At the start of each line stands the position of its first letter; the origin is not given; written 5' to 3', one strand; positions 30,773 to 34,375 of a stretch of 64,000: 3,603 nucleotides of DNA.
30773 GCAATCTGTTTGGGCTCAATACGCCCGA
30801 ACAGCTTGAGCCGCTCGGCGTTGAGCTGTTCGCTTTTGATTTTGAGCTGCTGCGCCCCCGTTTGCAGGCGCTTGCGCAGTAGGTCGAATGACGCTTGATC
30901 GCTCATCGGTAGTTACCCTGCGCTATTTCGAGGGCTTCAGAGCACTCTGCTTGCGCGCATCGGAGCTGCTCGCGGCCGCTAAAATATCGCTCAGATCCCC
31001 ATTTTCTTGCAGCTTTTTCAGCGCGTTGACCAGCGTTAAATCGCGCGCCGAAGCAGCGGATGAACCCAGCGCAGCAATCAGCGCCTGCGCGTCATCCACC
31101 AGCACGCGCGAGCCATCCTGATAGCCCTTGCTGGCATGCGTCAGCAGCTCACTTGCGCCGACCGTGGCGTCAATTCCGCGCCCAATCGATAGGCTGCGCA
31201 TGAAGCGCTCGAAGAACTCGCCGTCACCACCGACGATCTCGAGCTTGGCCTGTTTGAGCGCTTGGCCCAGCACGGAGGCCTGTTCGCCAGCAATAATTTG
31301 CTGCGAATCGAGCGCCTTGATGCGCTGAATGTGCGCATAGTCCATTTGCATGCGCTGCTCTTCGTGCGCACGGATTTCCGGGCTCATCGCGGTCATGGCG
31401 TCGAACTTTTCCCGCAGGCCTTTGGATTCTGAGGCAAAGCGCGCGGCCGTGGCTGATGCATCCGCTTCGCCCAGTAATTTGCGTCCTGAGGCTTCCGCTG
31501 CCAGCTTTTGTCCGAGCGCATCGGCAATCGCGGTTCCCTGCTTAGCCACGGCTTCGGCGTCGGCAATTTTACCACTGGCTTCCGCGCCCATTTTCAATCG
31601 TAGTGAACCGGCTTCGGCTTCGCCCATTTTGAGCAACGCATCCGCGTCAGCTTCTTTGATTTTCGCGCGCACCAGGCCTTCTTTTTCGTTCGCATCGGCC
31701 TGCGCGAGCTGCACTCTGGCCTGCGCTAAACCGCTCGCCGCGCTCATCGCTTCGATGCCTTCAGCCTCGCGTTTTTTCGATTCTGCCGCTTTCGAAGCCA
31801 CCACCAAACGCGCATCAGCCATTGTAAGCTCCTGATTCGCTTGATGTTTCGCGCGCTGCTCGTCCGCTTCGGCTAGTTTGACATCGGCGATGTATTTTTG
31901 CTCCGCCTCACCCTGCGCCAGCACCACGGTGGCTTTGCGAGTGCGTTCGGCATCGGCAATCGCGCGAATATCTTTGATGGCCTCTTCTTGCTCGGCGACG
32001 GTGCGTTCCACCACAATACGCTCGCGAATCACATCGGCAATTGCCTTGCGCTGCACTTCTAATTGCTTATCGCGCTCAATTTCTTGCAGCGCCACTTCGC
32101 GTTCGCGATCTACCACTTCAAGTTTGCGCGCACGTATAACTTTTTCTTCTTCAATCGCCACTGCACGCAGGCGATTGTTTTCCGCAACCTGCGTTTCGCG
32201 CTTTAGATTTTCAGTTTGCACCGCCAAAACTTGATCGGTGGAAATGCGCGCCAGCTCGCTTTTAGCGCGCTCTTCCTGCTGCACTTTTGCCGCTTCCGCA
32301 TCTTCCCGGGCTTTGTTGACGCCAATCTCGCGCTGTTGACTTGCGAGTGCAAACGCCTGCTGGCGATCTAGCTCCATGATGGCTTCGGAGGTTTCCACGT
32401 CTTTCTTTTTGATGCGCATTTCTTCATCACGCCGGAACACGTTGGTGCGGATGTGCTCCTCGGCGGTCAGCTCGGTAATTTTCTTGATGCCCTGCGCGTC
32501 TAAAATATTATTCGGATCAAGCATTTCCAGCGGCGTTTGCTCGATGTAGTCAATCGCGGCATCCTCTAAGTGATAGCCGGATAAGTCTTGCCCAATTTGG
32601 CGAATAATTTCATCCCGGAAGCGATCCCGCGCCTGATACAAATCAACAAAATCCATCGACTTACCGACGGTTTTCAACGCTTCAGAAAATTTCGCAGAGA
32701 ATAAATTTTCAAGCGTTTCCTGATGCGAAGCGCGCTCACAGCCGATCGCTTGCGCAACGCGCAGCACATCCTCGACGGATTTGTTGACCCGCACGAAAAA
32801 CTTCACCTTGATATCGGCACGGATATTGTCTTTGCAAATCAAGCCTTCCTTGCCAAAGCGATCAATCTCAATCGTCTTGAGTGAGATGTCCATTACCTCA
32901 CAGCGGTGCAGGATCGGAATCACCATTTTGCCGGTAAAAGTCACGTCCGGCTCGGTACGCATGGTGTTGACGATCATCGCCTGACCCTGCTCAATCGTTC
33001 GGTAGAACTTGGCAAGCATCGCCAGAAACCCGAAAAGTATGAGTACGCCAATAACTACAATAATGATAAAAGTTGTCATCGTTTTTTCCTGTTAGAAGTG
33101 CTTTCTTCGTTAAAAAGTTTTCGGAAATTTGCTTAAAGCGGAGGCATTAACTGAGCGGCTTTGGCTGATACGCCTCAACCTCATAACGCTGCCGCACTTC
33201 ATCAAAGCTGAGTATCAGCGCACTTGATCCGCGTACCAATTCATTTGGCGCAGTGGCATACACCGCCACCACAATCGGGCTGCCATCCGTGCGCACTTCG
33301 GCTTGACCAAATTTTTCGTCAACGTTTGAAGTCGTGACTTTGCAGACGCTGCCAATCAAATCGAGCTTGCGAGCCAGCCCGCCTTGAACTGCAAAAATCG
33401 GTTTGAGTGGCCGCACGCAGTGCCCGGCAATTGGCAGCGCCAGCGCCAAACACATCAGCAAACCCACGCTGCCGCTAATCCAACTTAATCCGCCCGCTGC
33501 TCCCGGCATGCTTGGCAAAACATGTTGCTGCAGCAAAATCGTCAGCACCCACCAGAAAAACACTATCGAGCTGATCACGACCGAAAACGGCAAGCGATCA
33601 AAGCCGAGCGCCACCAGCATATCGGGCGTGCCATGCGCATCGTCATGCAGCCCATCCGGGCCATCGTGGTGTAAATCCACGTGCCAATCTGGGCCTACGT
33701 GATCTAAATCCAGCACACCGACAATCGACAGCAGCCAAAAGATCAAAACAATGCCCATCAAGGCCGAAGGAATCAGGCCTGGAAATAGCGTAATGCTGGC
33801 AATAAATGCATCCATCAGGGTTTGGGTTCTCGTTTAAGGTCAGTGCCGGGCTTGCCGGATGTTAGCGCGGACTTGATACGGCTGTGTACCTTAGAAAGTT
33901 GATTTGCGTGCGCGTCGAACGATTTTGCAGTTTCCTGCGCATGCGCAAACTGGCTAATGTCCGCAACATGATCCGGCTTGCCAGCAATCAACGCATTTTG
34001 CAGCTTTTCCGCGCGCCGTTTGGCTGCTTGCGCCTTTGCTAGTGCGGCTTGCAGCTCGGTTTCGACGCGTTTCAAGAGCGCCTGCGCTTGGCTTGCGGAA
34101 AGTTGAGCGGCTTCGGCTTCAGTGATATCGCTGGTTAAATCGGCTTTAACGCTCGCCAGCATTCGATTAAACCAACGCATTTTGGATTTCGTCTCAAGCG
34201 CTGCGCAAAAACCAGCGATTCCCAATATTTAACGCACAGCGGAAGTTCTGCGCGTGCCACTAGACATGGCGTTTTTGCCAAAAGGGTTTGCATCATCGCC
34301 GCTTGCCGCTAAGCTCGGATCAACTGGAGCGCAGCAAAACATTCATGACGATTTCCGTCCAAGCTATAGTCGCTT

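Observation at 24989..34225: Flotillin/NfeD operon extended by a 1710-aa coiled-coil AAA+ (MoxR/AAA_5-like) protein and a GspN-like protein: candidate undescribed membrane-associated system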

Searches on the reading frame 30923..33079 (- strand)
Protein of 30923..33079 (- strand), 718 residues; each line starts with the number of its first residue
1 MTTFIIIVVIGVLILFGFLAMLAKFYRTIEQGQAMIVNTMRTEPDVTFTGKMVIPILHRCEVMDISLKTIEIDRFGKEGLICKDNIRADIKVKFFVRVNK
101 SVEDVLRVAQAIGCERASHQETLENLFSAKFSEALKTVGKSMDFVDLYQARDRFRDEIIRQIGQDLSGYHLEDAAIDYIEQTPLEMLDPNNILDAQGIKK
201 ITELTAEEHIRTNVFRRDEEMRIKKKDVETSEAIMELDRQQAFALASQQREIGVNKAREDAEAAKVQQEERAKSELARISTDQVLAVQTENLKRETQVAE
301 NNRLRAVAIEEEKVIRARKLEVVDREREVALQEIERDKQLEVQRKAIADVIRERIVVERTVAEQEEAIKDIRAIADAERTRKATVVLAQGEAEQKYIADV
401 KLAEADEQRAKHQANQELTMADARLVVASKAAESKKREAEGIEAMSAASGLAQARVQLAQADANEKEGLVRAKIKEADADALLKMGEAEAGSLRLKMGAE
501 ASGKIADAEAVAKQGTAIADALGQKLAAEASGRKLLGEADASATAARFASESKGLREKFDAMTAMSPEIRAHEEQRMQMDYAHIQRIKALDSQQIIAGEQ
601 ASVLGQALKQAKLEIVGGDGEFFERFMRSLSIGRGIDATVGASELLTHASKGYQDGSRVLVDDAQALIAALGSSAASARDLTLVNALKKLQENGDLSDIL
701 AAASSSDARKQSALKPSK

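Call 4: search_protein_families(library=pfam, proteins=[window:30923-33079:-], max_evalue=0.1)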
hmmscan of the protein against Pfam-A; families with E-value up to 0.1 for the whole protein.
window:30923-33079:- (718 aa): 1 family
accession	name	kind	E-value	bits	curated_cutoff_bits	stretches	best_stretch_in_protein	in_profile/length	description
PF01145.31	Band_7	-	3.6e-11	43.9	23.6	1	28-172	2-136/176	SPFH domain / Band 7 family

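Call 5: search_protein_families(library=ncbifam, proteins=[window:30923-33079:-], max_evalue=0.1)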
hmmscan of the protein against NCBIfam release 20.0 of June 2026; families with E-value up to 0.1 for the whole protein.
window:30923-33079:- (718 aa): 1 family
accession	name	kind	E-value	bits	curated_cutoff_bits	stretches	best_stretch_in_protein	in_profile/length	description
NF058507.1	FlotScfldFlot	equivalog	3.7e-07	29.6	700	1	5-445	2-399/477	flotillin lipid rafts scaffold protein FloT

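Call 6: search_protein_families(library=padloc, proteins=[window:30923-33079:-], max_evalue=0.1)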
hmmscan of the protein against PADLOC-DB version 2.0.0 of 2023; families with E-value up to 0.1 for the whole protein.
window:30923-33079:- (718 aa): 0 families

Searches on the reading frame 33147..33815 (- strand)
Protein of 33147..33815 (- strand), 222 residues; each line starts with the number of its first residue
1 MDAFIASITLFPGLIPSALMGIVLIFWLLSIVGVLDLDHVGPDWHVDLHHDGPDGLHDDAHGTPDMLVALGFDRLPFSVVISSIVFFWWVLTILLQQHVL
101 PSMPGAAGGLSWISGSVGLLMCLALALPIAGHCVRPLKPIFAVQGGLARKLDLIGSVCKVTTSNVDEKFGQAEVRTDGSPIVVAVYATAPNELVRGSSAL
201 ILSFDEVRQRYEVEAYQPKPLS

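Call 4: search_protein_families(library=pfam, proteins=[window:33147-33815:-], max_evalue=0.1)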
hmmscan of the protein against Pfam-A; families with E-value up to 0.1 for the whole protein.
window:33147-33815:- (222 aa): 0 families

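Call 5: search_protein_families(library=ncbifam, proteins=[window:33147-33815:-], max_evalue=0.1)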
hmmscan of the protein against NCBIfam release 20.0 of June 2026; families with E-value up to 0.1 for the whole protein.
window:33147-33815:- (222 aa): 0 families

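Call 6: search_protein_families(library=padloc, proteins=[window:33147-33815:-], max_evalue=0.1)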
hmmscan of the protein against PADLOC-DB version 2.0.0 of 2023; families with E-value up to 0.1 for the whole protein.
window:33147-33815:- (222 aa): 0 families

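Call 22: search_protein_families(library=pfam, proteins=[window:33147-33815:-], max_evalue=0.05)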
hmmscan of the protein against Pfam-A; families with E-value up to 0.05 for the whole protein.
window:33147-33815:- (222 aa): 0 families

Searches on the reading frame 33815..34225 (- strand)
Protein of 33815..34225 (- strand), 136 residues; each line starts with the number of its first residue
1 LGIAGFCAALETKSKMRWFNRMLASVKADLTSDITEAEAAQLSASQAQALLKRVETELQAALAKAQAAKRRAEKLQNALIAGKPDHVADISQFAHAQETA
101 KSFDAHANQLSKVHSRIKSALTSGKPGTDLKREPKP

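Call 4: search_protein_families(library=pfam, proteins=[window:33815-34225:-], max_evalue=0.1)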
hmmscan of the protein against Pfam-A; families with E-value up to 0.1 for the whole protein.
window:33815-34225:- (136 aa): 4 families
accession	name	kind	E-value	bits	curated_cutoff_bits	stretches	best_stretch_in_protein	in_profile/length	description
PF15960.10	DUF4763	-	0.0079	15.9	30.1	1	32-114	14-98/236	Domain of unknown function (DUF4763)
PF08519.17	RFC1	-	0.029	14.9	23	1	5-122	44-153/158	Replication factor RFC1 C terminal domain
PF19352.4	TetR_C_38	-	0.059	13.9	23.9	0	49-113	57-119/135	Tetracyclin repressor-like, C-terminal domain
PF10082.15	BBP2_2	-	0.086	12.1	23.7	0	9-65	255-311/378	Putative beta-barrel porin 2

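Call 5: search_protein_families(library=ncbifam, proteins=[window:33815-34225:-], max_evalue=0.1)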
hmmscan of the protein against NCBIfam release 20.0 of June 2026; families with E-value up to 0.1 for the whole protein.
window:33815-34225:- (136 aa): 2 families
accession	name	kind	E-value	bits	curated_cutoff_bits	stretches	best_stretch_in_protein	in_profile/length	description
NF009067.0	PRK12402.1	equivalog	0.023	13.6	317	1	26-105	188-267/340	replication factor C small subunit 2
NF010270.0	PRK13717.1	equivalog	0.042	14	195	1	35-92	61-118/128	type-F conjugative transfer system protein TrbI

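Call 6: search_protein_families(library=padloc, proteins=[window:33815-34225:-], max_evalue=0.1)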
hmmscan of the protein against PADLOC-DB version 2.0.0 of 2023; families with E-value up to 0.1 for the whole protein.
window:33815-34225:- (136 aa): 2 families
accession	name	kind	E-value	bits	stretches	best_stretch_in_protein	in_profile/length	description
PDLC00551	JetC2|JetC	-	0.012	11.5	1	27-121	784-873/1365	DUF3584 domain; MukB-like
PDLC03861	LmuB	-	0.018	11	1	17-123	853-959/1213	-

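Call 91: find_homologous_proteins(query=A4, max_evalue=0.001)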
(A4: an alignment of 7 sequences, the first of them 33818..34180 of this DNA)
Query A4 (7 sequences) (121 aa, profile of the alignment): 76 proteins with E <= 0.001 among 8000 candidates.
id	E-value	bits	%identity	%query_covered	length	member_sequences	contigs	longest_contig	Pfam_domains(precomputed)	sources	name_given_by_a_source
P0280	3.2e-73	263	33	85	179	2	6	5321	-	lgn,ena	-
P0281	2.7e-71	257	29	85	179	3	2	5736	-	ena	-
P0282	1.7e-70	254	30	85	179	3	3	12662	-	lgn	-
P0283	4.4e-67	243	35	85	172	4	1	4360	-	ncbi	-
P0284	6.7e-67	243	35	85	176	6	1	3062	-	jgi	jgi:small-conductance mechanosensitive channel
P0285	1.3e-66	242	35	85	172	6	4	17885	-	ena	-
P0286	7.3e-66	239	34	85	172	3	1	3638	-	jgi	jgi:phage shock protein A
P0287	1.1e-64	236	33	85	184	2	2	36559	-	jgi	jgi:glycerol-3-phosphate dehydrogenase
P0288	1.8e-64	235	30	88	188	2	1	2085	PF24161.2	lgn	-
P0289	4.4e-64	234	33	88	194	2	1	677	-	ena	-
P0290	1.2e-63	232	33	85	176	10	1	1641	-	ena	-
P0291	7.7e-63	230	34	85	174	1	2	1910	-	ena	-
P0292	9.1e-63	229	31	88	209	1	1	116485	-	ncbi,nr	ncbi:MAG: hypothetical protein JNN30_13165 [Rhodanobacteraceae bacterium]|nr:hypothetical protein [R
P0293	6.4e-62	227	32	88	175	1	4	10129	-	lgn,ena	-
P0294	1.2e-61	226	32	85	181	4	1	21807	-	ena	-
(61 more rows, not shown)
